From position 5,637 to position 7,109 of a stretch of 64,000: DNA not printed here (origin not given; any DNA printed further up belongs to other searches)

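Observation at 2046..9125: igr/ChsE-ChsH-Ltp2-like parts list for sterol or branched side-chain cleavage, including a Cys-less thiolase-fold protein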

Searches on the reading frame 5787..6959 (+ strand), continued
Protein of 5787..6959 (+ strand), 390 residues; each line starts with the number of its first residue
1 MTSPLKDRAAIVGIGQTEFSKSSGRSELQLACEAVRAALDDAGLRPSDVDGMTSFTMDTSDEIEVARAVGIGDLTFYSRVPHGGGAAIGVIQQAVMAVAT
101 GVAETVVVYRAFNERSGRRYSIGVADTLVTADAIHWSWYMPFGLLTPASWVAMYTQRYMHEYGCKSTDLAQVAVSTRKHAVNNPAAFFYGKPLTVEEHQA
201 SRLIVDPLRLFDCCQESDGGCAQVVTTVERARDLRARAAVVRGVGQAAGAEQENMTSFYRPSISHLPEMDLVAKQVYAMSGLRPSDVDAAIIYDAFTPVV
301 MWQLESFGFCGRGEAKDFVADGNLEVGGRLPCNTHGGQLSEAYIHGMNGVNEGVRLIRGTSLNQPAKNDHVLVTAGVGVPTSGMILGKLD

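Call 69: find_homologous_proteins(query=L091:13912-14574:+, max_evalue=1e-20)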
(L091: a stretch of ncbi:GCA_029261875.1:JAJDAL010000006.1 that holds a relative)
Query L091:13912-14574:+ (220 aa): 506 proteins with E <= 1e-20 among 4790 candidates; the best 120 are listed.
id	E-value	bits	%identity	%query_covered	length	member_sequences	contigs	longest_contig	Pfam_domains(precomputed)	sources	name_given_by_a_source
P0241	8.2e-134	461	100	100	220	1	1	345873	PF00440.30,PF17925.7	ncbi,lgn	-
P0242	4.8e-77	276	70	90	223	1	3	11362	PF00440.30,PF17925.7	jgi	jgi:AcrR family transcriptional regulator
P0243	2.9e-76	274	68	93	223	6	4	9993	PF00440.30,PF17925.7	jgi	jgi:AcrR family transcriptional regulator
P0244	1.2e-75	272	69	90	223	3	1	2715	PF00440.30,PF17925.7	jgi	jgi:AcrR family transcriptional regulator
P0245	5.7e-75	269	66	93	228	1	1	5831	PF00440.30,PF17925.7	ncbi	-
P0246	2.7e-74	267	67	90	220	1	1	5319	PF00440.30,PF17925.7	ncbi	-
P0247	1.0e-73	265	67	93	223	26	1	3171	PF00440.30,PF17925.7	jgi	jgi:AcrR family transcriptional regulator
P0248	1.8e-73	264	66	94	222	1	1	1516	PF00440.30,PF17925.7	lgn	-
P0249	7.5e-72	259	67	93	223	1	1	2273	PF00440.30,PF17925.7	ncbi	ncbi:MAG: TetR family transcriptional regulator [Myxococcota bacterium]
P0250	8.4e-72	259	64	91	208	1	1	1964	PF00440.30,PF17925.7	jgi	jgi:AcrR family transcriptional regulator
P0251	2.9e-71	257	63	93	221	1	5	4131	PF00440.30,PF17925.7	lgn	-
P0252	8.5e-71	256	65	90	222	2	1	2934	PF00440.30,PF17925.7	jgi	jgi:AcrR family transcriptional regulator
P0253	1.3e-70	255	64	92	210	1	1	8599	PF00440.30,PF17925.7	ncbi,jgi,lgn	-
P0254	2.9e-70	254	61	89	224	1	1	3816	PF00440.30,PF17925.7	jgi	jgi:AcrR family transcriptional regulator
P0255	3.1e-70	254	64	90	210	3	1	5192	PF00440.30,PF17925.7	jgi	jgi:AcrR family transcriptional regulator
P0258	5.2e-70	253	60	93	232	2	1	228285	PF00440.30,PF17925.7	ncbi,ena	-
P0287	1.7e-66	242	61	90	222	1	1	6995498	PF00440.30,PF17925.7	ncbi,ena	-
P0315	6.0e-65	237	58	87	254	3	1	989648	PF00440.30,PF17925.7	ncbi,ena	-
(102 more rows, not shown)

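Call 70: find_encoding_contigs(protein=P0287, flank=10000, max_places=1)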
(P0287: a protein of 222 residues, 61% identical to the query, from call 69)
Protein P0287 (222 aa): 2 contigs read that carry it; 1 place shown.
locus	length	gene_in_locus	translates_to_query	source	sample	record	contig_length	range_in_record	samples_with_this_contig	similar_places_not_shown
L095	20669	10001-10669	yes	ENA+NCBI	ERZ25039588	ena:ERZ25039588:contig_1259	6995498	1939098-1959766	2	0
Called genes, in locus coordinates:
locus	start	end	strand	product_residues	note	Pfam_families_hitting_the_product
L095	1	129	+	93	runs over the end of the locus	-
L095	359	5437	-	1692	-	-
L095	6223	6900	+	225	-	PF02770:Acyl-CoA_dh_M, PF00441:Acyl-CoA_dh_1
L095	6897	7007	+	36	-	-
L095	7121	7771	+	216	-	PF13650:Asp_protease_2, PF13975:gag-asp_proteas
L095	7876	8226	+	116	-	-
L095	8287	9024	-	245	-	PF13193:AMP-binding_C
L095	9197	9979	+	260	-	-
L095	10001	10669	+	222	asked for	PF00440:TetR_N, PF17925:TetR_C_20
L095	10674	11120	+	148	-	PF01796:OB_ChsH2_C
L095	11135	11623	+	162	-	PF12172:zf-ChsH2, PF01796:OB_ChsH2_C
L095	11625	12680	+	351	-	PF00108:Thiolase_N (weak), PF22691:Thiolase_C_1 (faint)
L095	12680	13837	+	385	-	PF00108:Thiolase_N (weak), PF22691:Thiolase_C_1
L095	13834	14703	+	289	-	PF00296:Bac_luciferase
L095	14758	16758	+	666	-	PF13948:DUF4215 (weak)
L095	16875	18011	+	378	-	PF00478:IMPDH (faint), PF03060:NMO, PF01070:FMN_dh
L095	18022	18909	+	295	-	PF00378:ECH_1, PF16113:ECH_2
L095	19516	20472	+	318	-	PF00501:AMP-binding, PF13193:AMP-binding_C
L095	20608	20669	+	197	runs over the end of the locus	-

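Call 71: find_encoding_contigs(protein=P0315, flank=10000, max_places=1)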
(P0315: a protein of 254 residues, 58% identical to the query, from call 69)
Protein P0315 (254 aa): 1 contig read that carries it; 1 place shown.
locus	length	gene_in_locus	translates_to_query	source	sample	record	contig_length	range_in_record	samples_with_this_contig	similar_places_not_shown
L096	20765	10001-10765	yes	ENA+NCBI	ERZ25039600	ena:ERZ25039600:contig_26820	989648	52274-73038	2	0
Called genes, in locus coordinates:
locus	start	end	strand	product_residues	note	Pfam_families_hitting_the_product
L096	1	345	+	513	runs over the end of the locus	PF00479:G6PD_N, PF02781:G6PD_C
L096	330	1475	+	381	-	PF10128:OpcA_G6PD_assem, PF20171:OpcA_G6PD_C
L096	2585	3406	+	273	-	-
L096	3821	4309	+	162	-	-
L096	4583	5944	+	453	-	PF13632:Glyco_trans_2_3, PF13641:Glyco_tranf_2_3 (weak)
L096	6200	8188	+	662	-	PF00664:ABC_membrane, PF00005:ABC_tran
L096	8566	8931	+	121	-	-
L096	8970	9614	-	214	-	PF02798:GST_N, PF13417:GST_N_3, PF13409:GST_N_2, PF14497:GST_C_3, PF13410:GST_C_2 (weak)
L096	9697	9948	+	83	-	-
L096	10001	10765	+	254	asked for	PF00440:TetR_N, PF17925:TetR_C_20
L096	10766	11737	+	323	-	PF00355:Rieske, PF19298:KshA_C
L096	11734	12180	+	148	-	PF01796:OB_ChsH2_C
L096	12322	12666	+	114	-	PF01796:OB_ChsH2_C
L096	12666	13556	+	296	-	PF00108:Thiolase_N (faint)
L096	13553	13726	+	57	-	-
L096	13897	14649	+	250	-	-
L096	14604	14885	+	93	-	PF22691:Thiolase_C_1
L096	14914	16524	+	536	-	PF00501:AMP-binding, PF13193:AMP-binding_C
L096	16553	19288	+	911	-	PF00501:AMP-binding, PF02771:Acyl-CoA_dh_N, PF02770:Acyl-CoA_dh_M, PF00441:Acyl-CoA_dh_1, PF08028:Acyl-CoA_dh_2 (weak)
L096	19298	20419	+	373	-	PF02771:Acyl-CoA_dh_N, PF00441:Acyl-CoA_dh_1, PF08028:Acyl-CoA_dh_2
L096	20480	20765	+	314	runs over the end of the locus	PF02915:Rubrerythrin, PF01988:VIT1 (weak)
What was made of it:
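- One KstR-like locus of unknown affiliation carries a Rieske/KshA_C gene (call 71).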

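Call 72: find_encoding_contigs(protein=P0258, flank=10000, max_places=1)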
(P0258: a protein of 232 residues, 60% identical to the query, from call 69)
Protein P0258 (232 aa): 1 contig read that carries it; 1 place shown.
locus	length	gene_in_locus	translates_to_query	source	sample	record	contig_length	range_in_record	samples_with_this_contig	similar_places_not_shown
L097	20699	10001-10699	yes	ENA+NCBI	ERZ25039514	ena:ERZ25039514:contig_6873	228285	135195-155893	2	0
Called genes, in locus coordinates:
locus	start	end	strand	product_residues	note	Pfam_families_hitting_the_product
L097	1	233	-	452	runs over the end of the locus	PF00919:UPF0004, PF04055:Radical_SAM, PF18693:TRAM_2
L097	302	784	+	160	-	PF13669:Glyoxalase_4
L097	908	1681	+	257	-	PF00106:adh_short, PF01370:Epimerase (faint), PF08659:KR, PF13561:adh_short_C2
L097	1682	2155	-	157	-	-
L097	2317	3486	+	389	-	PF00106:adh_short, PF08659:KR, PF13561:adh_short_C2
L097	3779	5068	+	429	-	-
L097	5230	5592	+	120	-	-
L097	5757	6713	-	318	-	PF00326:Peptidase_S9 (faint), PF00135:COesterase, PF20434:BD-FAE, PF07859:Abhydrolase_3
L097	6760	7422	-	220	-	PF00440:TetR_N, PF17939:TetR_C_30 (weak)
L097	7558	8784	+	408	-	PF02771:Acyl-CoA_dh_N, PF02770:Acyl-CoA_dh_M, PF00441:Acyl-CoA_dh_1, PF08028:Acyl-CoA_dh_2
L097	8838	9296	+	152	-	PF12900:Pyridox_ox_2, PF01243:PNPOx_N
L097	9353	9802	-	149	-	-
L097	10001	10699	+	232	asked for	PF00440:TetR_N, PF17925:TetR_C_20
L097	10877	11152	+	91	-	PF01796:OB_ChsH2_C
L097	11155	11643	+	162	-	PF01796:OB_ChsH2_C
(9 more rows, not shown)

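Call 73: find_encoding_contigs(protein=P0242, flank=10000, max_places=3)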
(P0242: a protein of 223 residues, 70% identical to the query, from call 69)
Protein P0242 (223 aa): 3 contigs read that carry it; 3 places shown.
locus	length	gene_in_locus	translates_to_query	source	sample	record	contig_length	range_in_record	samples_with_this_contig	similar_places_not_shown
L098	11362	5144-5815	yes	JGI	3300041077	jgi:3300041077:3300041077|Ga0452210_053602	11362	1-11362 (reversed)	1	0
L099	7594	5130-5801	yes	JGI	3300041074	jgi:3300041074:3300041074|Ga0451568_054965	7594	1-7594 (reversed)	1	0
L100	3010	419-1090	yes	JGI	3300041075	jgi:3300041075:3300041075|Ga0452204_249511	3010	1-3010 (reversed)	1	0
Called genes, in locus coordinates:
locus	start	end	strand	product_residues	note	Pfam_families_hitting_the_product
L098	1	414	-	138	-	?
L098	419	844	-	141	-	PF01575:MaoC_dehydratas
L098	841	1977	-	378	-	PF02771:Acyl-CoA_dh_N, PF02770:Acyl-CoA_dh_M (faint), PF00441:Acyl-CoA_dh_1, PF08028:Acyl-CoA_dh_2 (weak)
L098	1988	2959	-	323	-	PF13452:FAS1_DH_region, PF12172:zf-ChsH2, PF01796:OB_ChsH2_C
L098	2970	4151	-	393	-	PF02771:Acyl-CoA_dh_N, PF02770:Acyl-CoA_dh_M, PF00441:Acyl-CoA_dh_1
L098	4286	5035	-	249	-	PF00106:adh_short, PF23441:SDR (weak), PF08659:KR, PF13561:adh_short_C2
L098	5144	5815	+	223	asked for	PF00440:TetR_N, PF17925:TetR_C_20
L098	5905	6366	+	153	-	PF01796:OB_ChsH2_C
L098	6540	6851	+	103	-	PF01796:OB_ChsH2_C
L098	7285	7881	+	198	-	PF22691:Thiolase_C_1 (faint)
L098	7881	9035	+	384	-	PF22691:Thiolase_C_1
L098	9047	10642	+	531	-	PF00501:AMP-binding, PF13193:AMP-binding_C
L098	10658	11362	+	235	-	?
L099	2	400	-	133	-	?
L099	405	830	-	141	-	PF01575:MaoC_dehydratas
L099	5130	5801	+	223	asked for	PF00440:TetR_N, PF17925:TetR_C_20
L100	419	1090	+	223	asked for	PF00440:TetR_N, PF17925:TetR_C_20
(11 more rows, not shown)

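Call 74: find_encoding_contigs(protein=P0243, flank=10000, max_places=3)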
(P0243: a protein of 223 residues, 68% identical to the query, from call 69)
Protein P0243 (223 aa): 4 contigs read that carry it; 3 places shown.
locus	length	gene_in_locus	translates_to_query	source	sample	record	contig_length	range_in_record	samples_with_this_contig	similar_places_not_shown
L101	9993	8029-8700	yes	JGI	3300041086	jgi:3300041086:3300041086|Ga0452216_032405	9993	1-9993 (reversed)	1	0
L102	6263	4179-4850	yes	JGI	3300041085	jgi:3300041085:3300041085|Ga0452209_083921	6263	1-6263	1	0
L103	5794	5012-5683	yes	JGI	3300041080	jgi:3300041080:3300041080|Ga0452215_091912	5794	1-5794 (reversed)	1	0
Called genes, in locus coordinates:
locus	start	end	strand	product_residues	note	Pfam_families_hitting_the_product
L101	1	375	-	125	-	?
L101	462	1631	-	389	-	PF00108:Thiolase_N (weak), PF22691:Thiolase_C_1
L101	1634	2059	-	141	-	PF01575:MaoC_dehydratas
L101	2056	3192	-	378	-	PF02771:Acyl-CoA_dh_N, PF02770:Acyl-CoA_dh_M, PF00441:Acyl-CoA_dh_1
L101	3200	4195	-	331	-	PF13452:FAS1_DH_region, PF12172:zf-ChsH2, PF01796:OB_ChsH2_C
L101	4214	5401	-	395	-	PF02771:Acyl-CoA_dh_N, PF02770:Acyl-CoA_dh_M, PF00441:Acyl-CoA_dh_1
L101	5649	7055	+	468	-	PF04151:PPC (faint)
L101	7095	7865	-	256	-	PF23441:SDR, PF00106:adh_short, PF08659:KR, PF13561:adh_short_C2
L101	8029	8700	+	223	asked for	PF00440:TetR_N, PF17925:TetR_C_20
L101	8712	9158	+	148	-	PF01796:OB_ChsH2_C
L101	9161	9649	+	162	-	PF12172:zf-ChsH2, PF01796:OB_ChsH2_C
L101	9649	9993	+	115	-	?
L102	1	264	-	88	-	?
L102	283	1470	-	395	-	PF02771:Acyl-CoA_dh_N, PF02770:Acyl-CoA_dh_M, PF00441:Acyl-CoA_dh_1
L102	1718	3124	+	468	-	PF04151:PPC (faint)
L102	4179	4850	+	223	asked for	PF00440:TetR_N, PF17925:TetR_C_20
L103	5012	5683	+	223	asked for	PF00440:TetR_N, PF17925:TetR_C_20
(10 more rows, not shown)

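Call 75: search_protein_families(library=ncbifam, proteins=[L096:10766-11737:+, L096:10001-10765:+, L098:5144-5815:+, L095:13834-14703:+, L095:11625-12680:+, L095:12680-13837:+], max_evalue=1e-10)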
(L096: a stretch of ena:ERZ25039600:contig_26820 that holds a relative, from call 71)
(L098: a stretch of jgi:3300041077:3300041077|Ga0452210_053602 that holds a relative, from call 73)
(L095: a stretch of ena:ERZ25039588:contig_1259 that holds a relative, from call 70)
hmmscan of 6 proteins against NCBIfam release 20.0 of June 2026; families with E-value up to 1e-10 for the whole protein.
L096:10766-11737:+ (323 aa): 1 family
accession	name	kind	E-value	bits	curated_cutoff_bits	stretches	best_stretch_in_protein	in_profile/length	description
NF052579.1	BetMthstMoxSdmAMthl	equivalog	1.1e-15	57.5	600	1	11-171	16-178/351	4beta-methylsterol monooxygenase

L096:10001-10765:+ (254 aa): 2 families
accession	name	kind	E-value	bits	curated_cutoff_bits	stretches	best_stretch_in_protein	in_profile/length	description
NF033703.1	transcr_KstR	equivalog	7.2e-31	107.2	280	1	42-231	3-181/185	cholesterol catabolism transcriptional regulator KstR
NF053878.1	FATransRegFadRBac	equivalog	7.6e-11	42.1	200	1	48-160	5-117/190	fatty acid metabolism transcriptional regulator FadR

L098:5144-5815:+ (223 aa): 1 family
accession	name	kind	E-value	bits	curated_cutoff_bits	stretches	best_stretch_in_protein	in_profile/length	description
NF033703.1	transcr_KstR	equivalog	3.5e-36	124.5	280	1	25-217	3-184/185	cholesterol catabolism transcriptional regulator KstR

L095:13834-14703:+ (289 aa): 25 families
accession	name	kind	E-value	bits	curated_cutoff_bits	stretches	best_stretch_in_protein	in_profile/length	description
TIGR03619.1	F420_Rv2161c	subfamily_domain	8.3e-69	231.9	166.9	1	17-256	2-244/247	TIGR03619 family F420-dependent LLM class oxidoreductase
TIGR03560.1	F420_Rv1855c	subfamily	3.6e-31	108.7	231.4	1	13-226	13-219/227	TIGR03560 family F420-dependent LLM class oxidoreductase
TIGR03571.1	lucif_BA3436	subfamily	1e-29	103.8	303.9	1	54-233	58-237/304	TIGR03571 family LLM class oxidoreductase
TIGR03621.1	F420_MSMEG_2516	subfamily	1.8e-25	89.7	213.15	1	65-198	42-173/295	TIGR03621 family F420-dependent LLM class oxidoreductase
TIGR03557.1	F420_G6P_family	subfamily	1e-24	87.3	210.4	1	10-230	10-217/316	TIGR03557 family F420-dependent LLM class oxidoreductase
TIGR03854.1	F420_MSMEG_3544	hypoth_equivalog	4.1e-24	85.4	295.6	1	60-225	38-204/290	TIGR03854 family LLM class F420-dependent oxidoreductase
TIGR04021.1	LLM_DMSO2_sfnG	equivalog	7.2e-24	84.8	382.95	1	70-225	68-227/350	dimethylsulfone monooxygenase SfnG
TIGR04465.1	ArgArg_F420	equivalog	5.3e-22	78.4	470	1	12-225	59-258/364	F420-dependent hydroxymycolic acid dehydrogenase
TIGR04020.1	seco_metab_LLM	subfamily_domain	5.3e-21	75.1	244.45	1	15-223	21-215/341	MupA/Atu3671 family FMN-dependent luciferase-like monooxygenase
NF002619.0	PRK02271.1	equivalog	8.9e-17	61.4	276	1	64-237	41-213/329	5,10-methylenetetrahydromethanopterin reductase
TIGR04027.1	LLM_KPN_01858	hypoth_equivalog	9.1e-17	61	412.9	1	64-219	53-202/326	putative FMN-dependent luciferase-like monooxygenase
TIGR03841.1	F420_Rv3093c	subfamily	1.5e-16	60.7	213.65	1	59-236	31-207/298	LLM class F420-dependent oxidoreductase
TIGR03612.1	RutA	equivalog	3.8e-16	59.5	498.3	1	68-247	70-256/355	pyrimidine utilization protein A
TIGR03857.1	F420_MSMEG_2249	hypoth_equivalog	5.4e-16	58.7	218.4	1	68-240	45-217/329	TIGR03857 family LLM class F420-dependent oxidoreductase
TIGR03856.1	F420_MSMEG_2906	subfamily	1.4e-14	54.3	243.7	1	22-256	25-228/249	LLM class F420-dependent oxidoreductase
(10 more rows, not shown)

L095:11625-12680:+ (351 aa): 16 families
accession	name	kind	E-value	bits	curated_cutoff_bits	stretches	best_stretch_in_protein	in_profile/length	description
NF005924.0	PRK07937.1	subfamily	3e-164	546.6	419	1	1-350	2-351/353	lipid-transfer protein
NF006180.0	PRK08313.1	subfamily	7.7e-36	123.7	514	1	2-334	4-362/389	thiolase domain-containing protein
NF004720.0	PRK06064.1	subfamily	1.9e-34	119.1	420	1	1-289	1-300/389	thiolase domain-containing protein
NF004722.0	PRK06066.1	equivalog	1.3e-30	106.6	516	1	4-331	6-366/385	thiolase domain-containing protein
NF004721.0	PRK06065.1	equivalog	2.8e-28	98.9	455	1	3-290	11-308/393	thiolase domain-containing protein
NF004811.0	PRK06158.1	subfamily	5.8e-28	97.9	421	1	4-333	10-357/384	acetyl-CoA acetyltransferase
NF005704.0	PRK07516.1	subfamily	1.4e-24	86.8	412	1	2-290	2-303/389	thiolase domain-containing protein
NF006102.0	PRK08256.1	subfamily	7e-23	81.3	436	1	3-343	4-378/394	lipid-transfer protein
NF053570.1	AcCoTHIOL_METTL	equivalog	3e-21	75.7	600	1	1-292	1-301/385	acetyl-CoA acetyltransferase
NF009228.0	PRK12578.1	subfamily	3.5e-21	75.3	485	1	2-289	3-301/387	thiolase domain-containing protein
NF004810.0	PRK06157.1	equivalog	1.3e-18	67.4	403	1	2-290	7-311/400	acetyl-CoA acetyltransferase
NF053628.1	BnzsclthlBbsBGT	equivalog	7.3e-17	61.2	750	1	142-290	144-297/389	benzoylsuccinyl-CoA thiolase subunit BbsB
NF004715.0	PRK06059.1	equivalog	1.5e-16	60.4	424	1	2-223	4-229/399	lipid-transfer protein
NF005892.0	PRK07855.1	subfamily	1.4e-13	50.5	469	1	139-242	150-254/390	lipid-transfer protein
NF006010.0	PRK08142.1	subfamily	1.6e-13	50.2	462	1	138-291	143-299/388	thiolase domain-containing protein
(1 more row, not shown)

L095:12680-13837:+ (385 aa): 17 families
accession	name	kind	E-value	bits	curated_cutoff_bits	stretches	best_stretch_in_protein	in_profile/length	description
NF006180.0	PRK08313.1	subfamily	1.4e-208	692.4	514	1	2-385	3-387/389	thiolase domain-containing protein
NF004721.0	PRK06065.1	equivalog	1e-65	222.2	455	1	3-369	10-380/393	thiolase domain-containing protein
NF004720.0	PRK06064.1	subfamily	2.4e-61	207.7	420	1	4-381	3-386/389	thiolase domain-containing protein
NF004810.0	PRK06157.1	equivalog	1e-53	183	403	1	2-383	6-398/400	acetyl-CoA acetyltransferase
NF004982.0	PRK06365.1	equivalog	6.3e-48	163.9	695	2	7-243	20-260/430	thiolase domain-containing protein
NF009228.0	PRK12578.1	subfamily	7e-48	163.2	485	1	1-376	1-381/387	thiolase domain-containing protein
NF006102.0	PRK08256.1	subfamily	2.1e-47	162.1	436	1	1-372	1-383/394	lipid-transfer protein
NF004722.0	PRK06066.1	equivalog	7.9e-44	150.2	516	1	3-369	4-371/385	thiolase domain-containing protein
NF005704.0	PRK07516.1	subfamily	2.1e-43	148.8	412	1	6-370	5-375/389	thiolase domain-containing protein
NF004811.0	PRK06158.1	subfamily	1.9e-41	142.4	421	1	4-371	9-369/384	acetyl-CoA acetyltransferase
NF053570.1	AcCoTHIOL_METTL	equivalog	6.7e-41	140.4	600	1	5-384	4-385/385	acetyl-CoA acetyltransferase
NF005892.0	PRK07855.1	subfamily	5.6e-40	137.4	469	1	2-363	5-372/390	lipid-transfer protein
NF004715.0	PRK06059.1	equivalog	2.1e-39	135.7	424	1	27-369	26-387/399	lipid-transfer protein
NF053628.1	BnzsclthlBbsBGT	equivalog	9.8e-34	116.8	750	1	7-372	9-372/389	benzoylsuccinyl-CoA thiolase subunit BbsB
NF004936.0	PRK06289.1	equivalog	2e-27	96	375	1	7-381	7-402/405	acetyl-CoA acetyltransferase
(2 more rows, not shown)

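Call 78: search_dna_similar(query=window:5787-6959:+, collection=plasmids, mode=protein, max_evalue=1e-80, max_rows=30)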
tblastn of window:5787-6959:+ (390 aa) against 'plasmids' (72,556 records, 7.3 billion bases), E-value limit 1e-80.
Records with a match: 10; places in all: 10; records where one place covers at least 80% of the query: 10.
Best place of each record, by identity: 60-80% 3; <60% 7.
By first word of the organism name: Vibrio 3; Novosphingobium 2; Nocardia 1; Rhodococcus 1; Nonomuraea 1; Sphingopyxis 1; Rhizorhabdus 1.
By predicted mobility (MOB-suite, as given by PLSDB): non-mobilizable 6; conjugative 4.
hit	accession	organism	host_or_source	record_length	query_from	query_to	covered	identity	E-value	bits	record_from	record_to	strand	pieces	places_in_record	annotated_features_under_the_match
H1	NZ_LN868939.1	Nocardia farcinica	not known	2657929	3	386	98%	62.5%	3e-121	393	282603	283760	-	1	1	none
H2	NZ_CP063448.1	Novosphingobium sp. ES2-1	mixed culture,activated sludge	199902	1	386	99%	60.2%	3e-125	405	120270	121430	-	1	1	lipid-transfer protein | MaoC/PaaZ C-terminal domain-containing protein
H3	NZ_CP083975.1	Rhodococcus rhodochrous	compost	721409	3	388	99%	59.5%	5e-128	412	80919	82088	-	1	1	lipid-transfer protein | Zn-ribbon domain-containing OB-fold protein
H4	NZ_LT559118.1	Nonomuraea gerenzanensis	-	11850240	10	386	97%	60.7%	1e-117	383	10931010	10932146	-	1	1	none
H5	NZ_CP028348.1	Novosphingobium sp. THN1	cell culture,surface water of Lake Taihu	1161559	5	386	98%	58.7%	2e-115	376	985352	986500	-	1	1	record has no annotation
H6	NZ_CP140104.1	Vibrio alfacsensis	Scophthalmus maximus,intestinal tract ...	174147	1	387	99%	55.9%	1e-119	389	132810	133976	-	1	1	lipid-transfer protein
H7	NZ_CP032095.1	Vibrio alfacsensis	Solea senegalensis,whole ...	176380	1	387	99%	55.9%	1e-119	389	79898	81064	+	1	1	lipid-transfer protein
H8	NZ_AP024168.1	Vibrio alfacsensis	-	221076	1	387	99%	55.9%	1e-119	389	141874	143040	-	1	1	lipid-transfer protein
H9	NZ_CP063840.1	Sphingopyxis granuli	whole organism,river sediment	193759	5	388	98%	54.2%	5e-109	358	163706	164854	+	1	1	lipid-transfer protein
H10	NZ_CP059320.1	Rhizorhabdus wittichii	Enrichment culture,Wastewater treatment ...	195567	5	388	98%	54.2%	5e-109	358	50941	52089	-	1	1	lipid-transfer protein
